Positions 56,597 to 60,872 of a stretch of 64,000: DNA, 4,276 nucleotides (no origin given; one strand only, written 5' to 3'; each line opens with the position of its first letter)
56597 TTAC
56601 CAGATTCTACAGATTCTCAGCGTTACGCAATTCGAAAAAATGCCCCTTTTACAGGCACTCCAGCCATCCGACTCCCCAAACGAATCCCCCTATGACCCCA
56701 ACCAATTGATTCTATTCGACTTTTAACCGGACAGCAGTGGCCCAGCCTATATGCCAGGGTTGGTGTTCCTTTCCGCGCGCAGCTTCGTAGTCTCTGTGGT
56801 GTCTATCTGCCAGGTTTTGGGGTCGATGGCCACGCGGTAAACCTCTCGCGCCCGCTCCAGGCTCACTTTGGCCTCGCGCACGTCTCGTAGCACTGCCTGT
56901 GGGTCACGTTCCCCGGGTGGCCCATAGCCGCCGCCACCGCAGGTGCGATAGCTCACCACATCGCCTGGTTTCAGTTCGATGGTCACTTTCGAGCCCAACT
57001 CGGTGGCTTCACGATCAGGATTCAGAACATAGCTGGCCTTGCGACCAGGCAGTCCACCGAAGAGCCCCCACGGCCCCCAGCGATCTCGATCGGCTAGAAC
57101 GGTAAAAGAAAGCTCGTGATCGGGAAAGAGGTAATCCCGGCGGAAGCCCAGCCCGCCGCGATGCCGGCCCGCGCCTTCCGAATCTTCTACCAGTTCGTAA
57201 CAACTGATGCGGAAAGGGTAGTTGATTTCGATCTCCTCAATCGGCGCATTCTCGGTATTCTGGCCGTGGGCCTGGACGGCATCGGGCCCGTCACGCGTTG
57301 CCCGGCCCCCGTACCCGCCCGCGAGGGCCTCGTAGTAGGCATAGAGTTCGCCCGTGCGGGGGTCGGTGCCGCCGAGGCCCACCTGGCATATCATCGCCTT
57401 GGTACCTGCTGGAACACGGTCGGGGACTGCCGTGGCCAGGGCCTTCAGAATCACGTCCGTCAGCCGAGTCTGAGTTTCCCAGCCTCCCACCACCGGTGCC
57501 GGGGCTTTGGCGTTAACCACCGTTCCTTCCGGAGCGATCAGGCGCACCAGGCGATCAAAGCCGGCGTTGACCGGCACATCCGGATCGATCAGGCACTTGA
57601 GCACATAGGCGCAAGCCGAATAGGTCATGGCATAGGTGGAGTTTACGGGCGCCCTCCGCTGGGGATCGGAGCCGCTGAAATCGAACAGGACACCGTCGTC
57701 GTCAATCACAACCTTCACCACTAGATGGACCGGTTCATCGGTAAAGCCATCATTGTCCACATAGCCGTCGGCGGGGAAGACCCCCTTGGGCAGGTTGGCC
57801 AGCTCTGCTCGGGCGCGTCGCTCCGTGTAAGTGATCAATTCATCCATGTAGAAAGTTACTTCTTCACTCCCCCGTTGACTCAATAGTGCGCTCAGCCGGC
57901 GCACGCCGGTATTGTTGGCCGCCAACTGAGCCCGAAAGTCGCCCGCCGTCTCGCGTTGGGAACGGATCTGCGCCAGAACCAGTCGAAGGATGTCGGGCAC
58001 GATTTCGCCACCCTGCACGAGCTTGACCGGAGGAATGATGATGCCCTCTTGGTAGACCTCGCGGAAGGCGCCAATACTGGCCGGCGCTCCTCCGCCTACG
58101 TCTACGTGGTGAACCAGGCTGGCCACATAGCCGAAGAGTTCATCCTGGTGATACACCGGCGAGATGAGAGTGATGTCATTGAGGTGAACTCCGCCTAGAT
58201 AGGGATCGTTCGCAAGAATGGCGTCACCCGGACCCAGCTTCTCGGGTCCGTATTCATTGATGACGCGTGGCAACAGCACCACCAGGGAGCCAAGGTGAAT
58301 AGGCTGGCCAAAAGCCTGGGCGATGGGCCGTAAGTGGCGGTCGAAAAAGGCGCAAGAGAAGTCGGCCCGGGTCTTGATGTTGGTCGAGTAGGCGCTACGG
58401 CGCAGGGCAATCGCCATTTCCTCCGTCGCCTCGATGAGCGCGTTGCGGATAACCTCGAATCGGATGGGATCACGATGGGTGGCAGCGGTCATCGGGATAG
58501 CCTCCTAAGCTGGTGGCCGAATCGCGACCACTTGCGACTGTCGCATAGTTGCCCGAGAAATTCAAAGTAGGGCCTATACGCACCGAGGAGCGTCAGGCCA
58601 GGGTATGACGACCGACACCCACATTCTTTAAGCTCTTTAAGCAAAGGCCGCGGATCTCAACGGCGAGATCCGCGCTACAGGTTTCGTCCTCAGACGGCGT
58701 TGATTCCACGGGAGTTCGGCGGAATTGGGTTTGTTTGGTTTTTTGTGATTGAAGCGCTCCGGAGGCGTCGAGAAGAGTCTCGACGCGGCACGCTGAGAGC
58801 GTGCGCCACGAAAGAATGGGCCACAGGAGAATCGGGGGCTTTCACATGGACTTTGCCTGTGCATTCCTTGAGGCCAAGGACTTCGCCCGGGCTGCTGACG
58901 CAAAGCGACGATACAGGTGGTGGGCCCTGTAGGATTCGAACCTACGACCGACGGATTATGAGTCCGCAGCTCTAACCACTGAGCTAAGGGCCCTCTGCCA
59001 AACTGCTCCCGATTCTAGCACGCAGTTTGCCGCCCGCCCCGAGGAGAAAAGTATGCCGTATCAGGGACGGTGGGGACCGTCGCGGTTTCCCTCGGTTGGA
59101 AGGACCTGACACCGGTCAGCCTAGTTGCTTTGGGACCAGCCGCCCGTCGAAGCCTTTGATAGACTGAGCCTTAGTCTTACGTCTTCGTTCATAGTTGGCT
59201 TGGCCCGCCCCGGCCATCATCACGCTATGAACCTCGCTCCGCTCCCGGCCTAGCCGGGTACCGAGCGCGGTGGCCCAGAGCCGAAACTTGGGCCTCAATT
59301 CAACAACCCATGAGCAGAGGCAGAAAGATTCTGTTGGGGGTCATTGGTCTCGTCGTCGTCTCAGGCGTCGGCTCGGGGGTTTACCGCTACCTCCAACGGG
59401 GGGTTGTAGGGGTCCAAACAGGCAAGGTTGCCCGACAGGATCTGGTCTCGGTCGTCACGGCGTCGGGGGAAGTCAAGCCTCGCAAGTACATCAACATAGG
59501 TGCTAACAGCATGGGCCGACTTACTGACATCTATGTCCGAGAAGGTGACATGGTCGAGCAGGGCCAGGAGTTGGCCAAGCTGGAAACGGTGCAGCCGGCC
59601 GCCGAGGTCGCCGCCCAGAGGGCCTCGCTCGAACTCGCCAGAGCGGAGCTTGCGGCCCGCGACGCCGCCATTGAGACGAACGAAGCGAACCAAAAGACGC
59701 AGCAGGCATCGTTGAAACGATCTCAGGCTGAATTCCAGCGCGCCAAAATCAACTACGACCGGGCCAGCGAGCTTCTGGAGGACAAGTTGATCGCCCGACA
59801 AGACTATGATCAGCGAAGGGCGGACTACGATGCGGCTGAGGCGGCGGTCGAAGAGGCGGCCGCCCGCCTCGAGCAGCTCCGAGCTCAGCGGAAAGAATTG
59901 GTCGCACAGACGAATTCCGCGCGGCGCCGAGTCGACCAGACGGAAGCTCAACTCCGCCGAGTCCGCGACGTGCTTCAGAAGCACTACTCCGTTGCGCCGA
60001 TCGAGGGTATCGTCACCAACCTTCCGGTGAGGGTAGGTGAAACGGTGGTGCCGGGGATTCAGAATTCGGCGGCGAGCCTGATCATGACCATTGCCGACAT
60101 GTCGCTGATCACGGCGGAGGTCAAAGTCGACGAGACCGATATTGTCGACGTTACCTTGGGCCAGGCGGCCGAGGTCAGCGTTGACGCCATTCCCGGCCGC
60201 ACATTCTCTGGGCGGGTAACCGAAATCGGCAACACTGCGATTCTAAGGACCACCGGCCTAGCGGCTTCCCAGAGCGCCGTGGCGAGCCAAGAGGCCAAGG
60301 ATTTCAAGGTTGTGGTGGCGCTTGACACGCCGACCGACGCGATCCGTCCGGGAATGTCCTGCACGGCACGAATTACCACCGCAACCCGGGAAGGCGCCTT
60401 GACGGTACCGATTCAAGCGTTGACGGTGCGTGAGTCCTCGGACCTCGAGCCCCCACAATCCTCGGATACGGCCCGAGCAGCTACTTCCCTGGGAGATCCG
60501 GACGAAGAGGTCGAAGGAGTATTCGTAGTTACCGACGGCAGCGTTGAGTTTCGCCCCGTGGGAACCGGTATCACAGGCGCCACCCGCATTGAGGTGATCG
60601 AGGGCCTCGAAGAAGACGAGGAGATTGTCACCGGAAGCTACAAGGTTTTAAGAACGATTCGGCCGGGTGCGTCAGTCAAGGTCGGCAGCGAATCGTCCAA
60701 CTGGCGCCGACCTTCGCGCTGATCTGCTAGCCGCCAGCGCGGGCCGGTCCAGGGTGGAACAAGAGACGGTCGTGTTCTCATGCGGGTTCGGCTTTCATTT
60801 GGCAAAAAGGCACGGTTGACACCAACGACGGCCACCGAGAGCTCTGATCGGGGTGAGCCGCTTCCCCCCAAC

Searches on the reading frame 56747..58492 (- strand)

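Call 47: search_protein_families(library=ncbifam, proteins=[window:56747-58492:-], max_evalue=1e-12)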
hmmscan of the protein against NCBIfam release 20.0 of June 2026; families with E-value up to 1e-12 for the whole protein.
window:56747-58492:- (581 aa): 2 families
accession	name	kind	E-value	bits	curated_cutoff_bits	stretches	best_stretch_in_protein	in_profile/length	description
NF050157.1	CapLactmsBetCapB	equivalog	4.2e-88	296.1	1000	1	8-573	2-576/577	caprolactamase subunit beta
NF042976.1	AcphenoCarb_ApcD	equivalog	1.4e-31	109.6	1500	1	72-480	93-515/685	acetophenone carboxylase subunit delta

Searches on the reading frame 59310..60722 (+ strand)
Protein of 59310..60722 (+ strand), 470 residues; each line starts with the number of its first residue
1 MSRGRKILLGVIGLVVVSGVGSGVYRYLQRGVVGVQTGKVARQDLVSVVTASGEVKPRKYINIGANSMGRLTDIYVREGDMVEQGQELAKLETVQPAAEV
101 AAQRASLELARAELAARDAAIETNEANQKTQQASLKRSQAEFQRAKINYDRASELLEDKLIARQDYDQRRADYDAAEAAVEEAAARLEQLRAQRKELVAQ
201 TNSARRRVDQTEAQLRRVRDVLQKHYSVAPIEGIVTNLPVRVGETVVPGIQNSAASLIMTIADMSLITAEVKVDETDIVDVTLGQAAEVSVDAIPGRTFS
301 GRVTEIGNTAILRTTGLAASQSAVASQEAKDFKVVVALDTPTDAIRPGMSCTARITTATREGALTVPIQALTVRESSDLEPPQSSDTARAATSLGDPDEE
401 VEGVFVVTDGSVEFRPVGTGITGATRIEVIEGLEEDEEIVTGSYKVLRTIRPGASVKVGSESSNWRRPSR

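Call 47: search_protein_families(library=ncbifam, proteins=[window:59310-60722:+], max_evalue=1e-12)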
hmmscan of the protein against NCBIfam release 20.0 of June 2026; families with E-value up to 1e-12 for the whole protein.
window:59310-60722:+ (470 aa): 9 families
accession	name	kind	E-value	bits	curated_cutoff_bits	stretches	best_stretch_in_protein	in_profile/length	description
TIGR01730.1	RND_mfp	subfamily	4.5e-44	150.7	94.9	1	197-373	107-262/322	efflux RND transporter periplasmic adaptor subunit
NF007785.0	PRK10476.1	equivalog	3.3e-25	88.7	376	1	42-312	31-290/347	multidrug transporter subunit MdtN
TIGR00998.1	8a0101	subfamily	5.5e-25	88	390.8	1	65-350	47-329/334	EmrA/EmrK family multidrug efflux transporter periplasmic adaptor subunit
TIGR02971.1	heterocyst_DevB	subfamily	3.7e-24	85.7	129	1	49-341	1-309/327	ABC exporter membrane fusion protein, DevB family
TIGR00999.1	8a0102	subfamily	5.5e-24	84.7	319.3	0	201-374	67-221/271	CzcB/NccB family metal efflux transporter periplasmic adaptor subunit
NF002939.0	PRK03598.1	equivalog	6.8e-24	84.6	393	1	26-358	25-328/332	secretion protein HlyD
TIGR01843.1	type_I_hlyD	subfamily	1.5e-23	83.5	208.65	0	162-360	207-401/422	HlyD family type I secretion periplasmic adaptor subunit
NF008606.0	PRK11578.1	equivalog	3.6e-23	82.3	342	1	11-309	12-265/371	macrolide transporter subunit MacA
NF011715.0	PRK15136.1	equivalog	1.7e-15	56.5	563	1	61-362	62-352/390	multidrug efflux MFS transporter periplasmic adaptor subunit EmrA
